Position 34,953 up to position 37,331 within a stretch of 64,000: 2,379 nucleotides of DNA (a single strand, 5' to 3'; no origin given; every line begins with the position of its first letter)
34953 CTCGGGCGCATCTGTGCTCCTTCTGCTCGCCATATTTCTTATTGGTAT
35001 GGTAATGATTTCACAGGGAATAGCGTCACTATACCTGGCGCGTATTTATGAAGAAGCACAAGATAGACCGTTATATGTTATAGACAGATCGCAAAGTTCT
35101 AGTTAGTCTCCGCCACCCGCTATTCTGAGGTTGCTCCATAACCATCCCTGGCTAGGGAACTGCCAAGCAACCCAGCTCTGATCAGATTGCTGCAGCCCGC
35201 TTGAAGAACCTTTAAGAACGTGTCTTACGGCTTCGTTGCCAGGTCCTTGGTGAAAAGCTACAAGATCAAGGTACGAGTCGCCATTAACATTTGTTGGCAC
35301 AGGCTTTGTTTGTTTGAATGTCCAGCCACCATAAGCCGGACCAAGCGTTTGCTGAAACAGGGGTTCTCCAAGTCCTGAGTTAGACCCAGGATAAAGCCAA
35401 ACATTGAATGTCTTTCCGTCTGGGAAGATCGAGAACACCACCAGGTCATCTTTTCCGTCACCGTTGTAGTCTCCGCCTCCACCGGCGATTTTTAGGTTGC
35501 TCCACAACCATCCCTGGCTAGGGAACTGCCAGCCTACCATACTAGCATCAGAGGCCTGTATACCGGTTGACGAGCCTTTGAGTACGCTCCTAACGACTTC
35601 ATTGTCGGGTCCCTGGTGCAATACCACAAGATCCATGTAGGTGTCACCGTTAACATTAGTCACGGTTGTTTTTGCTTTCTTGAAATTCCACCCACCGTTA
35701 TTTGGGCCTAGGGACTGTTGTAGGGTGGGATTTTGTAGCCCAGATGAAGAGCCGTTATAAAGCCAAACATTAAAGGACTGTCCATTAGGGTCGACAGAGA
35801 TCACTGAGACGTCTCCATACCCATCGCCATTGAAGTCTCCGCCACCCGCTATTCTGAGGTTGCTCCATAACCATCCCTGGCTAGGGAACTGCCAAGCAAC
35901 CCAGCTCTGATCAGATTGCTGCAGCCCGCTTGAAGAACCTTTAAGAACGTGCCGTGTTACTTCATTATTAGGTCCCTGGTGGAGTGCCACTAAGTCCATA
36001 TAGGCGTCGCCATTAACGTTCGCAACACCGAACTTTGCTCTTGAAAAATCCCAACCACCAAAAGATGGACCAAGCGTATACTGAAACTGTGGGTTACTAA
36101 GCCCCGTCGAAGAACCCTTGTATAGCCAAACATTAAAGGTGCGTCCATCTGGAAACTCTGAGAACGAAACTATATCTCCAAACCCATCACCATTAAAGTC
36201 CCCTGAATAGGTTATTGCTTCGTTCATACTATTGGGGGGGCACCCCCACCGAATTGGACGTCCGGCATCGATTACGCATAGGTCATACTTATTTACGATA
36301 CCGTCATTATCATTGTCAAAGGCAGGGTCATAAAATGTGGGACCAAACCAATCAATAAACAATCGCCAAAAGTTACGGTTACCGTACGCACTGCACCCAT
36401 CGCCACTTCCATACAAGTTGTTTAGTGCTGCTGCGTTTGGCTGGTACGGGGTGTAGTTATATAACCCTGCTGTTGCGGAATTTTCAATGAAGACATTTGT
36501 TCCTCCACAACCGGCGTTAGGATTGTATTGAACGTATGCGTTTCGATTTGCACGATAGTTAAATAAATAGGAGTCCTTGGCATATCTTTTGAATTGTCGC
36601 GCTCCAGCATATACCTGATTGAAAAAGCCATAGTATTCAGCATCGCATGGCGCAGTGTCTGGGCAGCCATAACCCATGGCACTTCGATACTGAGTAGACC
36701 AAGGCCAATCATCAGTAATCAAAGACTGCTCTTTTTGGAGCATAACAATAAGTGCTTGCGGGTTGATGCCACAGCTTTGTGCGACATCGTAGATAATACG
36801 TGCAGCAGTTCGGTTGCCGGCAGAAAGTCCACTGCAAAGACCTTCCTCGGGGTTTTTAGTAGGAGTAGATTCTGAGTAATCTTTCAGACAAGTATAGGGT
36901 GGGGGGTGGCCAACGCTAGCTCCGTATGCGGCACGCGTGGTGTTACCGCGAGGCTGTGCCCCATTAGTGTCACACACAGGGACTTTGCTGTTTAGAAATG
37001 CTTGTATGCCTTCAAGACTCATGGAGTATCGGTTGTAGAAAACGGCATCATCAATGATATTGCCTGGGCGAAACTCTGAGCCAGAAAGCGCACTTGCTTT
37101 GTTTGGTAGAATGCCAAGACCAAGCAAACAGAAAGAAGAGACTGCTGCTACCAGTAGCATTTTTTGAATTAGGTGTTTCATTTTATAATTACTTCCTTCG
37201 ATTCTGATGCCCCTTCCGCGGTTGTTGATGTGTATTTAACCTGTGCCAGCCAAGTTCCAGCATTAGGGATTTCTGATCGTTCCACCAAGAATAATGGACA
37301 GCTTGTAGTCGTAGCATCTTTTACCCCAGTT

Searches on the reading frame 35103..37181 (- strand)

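Call 105: search_protein_families(library=pfam, proteins=[window:35103-37181:-], max_evalue=0.00001)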
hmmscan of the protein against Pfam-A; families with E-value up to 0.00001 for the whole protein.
window:35103-37181:- (692 aa): 2 families
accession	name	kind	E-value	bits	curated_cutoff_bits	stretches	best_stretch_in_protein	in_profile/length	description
PF01839.29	FG-GAP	-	2.9e-17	62.6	22.1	0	567-584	5-22/37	FG-GAP repeat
PF13517.12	FG-GAP_3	-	4.2e-15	56.5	26.9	1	571-641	1-60/61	FG-GAP-like repeat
